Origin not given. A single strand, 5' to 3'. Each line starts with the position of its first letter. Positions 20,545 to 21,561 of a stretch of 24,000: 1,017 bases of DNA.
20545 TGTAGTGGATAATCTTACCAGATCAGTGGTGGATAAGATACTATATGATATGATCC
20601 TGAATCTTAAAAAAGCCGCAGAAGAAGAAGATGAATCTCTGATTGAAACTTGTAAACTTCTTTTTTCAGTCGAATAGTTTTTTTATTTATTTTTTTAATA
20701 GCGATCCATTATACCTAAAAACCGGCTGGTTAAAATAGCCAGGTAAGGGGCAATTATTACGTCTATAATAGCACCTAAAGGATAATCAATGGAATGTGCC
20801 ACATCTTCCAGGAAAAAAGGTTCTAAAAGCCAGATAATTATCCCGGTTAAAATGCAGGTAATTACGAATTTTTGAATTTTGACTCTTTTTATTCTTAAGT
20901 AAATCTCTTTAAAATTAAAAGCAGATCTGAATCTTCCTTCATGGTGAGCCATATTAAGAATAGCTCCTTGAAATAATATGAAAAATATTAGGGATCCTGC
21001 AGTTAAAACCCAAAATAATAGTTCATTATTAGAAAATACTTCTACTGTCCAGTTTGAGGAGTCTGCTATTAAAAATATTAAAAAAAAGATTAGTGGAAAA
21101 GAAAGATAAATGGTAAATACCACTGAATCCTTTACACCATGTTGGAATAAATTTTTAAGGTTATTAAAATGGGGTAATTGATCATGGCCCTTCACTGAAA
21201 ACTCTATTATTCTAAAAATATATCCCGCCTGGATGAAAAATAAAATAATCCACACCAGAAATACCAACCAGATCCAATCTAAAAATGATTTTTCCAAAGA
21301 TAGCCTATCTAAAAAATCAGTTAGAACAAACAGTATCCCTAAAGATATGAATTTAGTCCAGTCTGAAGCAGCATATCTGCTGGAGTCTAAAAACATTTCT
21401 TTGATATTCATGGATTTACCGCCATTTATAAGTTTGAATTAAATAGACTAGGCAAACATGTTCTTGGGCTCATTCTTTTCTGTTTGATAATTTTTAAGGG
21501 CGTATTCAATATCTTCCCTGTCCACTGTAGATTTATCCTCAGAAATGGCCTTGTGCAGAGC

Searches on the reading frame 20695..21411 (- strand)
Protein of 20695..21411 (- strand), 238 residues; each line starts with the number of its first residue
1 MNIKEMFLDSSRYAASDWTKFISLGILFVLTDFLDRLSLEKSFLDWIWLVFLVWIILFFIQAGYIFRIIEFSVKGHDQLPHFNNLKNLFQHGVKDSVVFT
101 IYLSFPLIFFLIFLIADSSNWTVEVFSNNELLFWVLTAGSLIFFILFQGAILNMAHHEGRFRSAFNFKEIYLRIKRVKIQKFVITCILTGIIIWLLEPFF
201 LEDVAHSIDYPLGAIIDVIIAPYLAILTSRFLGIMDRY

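Call 18: search_protein_families(library=pfam, proteins=[window:20695-21411:-], max_evalue=0.01)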
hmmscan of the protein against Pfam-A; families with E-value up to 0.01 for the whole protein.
window:20695-21411:- (238 aa): 2 families
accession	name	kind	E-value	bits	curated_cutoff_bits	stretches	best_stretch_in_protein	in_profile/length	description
PF13197.11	DUF4013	-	3.3e-17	63.3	26.9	1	51-196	3-159/168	Protein of unknown function (DUF4013)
PF01032.23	FecCD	-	0.0063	16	26.5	1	178-229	259-310/311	FecCD transport family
